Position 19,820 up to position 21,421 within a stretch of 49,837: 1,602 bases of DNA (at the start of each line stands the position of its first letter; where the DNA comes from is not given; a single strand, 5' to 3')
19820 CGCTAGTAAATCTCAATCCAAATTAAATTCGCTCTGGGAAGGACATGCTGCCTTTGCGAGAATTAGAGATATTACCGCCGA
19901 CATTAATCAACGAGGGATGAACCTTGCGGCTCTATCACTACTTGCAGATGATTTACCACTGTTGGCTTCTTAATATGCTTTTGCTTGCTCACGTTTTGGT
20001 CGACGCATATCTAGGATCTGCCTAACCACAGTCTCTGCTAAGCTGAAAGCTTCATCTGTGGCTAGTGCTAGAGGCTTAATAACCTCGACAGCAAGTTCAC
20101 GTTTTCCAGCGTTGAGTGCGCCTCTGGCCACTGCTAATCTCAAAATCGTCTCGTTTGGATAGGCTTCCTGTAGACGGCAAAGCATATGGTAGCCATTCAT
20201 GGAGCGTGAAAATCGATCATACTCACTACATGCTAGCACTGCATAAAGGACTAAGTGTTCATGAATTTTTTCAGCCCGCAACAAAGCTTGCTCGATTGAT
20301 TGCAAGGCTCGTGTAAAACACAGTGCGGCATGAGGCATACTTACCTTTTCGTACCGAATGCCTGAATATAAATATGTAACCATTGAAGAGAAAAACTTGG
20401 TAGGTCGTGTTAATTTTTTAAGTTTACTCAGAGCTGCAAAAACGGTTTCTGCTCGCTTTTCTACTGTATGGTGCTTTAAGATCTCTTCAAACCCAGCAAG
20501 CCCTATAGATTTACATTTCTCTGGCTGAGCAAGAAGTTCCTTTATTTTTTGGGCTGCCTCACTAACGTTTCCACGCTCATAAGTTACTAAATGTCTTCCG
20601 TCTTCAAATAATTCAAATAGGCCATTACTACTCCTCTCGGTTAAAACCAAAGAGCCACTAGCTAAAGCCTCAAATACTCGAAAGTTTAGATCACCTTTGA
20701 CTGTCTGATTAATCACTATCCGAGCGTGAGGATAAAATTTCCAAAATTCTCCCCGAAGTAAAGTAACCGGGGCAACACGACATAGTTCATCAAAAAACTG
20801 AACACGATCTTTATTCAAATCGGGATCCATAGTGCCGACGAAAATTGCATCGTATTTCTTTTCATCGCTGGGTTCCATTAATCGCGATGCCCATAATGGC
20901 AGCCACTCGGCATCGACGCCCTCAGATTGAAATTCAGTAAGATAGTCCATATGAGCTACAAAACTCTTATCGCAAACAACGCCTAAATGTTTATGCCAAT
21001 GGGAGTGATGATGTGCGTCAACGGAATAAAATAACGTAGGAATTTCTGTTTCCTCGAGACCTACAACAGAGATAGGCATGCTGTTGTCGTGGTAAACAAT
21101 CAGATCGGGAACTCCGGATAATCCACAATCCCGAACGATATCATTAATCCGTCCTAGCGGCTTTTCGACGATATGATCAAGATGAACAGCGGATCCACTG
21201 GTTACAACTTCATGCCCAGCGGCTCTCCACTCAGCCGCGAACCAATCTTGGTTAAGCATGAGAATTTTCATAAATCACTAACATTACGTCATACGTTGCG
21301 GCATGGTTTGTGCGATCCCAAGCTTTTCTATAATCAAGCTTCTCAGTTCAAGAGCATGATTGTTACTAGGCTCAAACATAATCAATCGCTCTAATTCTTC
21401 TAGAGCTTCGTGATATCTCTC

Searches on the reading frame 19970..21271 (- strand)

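Call 16: search_protein_families(library=pfam, proteins=[window:19970-21271:-], max_evalue=0.001)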
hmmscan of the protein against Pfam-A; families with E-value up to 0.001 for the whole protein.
window:19970-21271:- (433 aa): 3 families
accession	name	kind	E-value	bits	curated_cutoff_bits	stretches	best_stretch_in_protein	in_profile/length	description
PF13524.12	Glyco_trans_1_2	-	7.5e-22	78.3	25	1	174-277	38-142/144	Glycosyl transferase-like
PF13692.12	Glyco_trans_1_4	-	0.00027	21.7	27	1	175-248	69-141/142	Glycosyl transferases group 1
PF00534.26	Glycos_transf_1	-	0.00046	20.2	26.4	0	199-258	109-167/172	Glycosyl transferases group 1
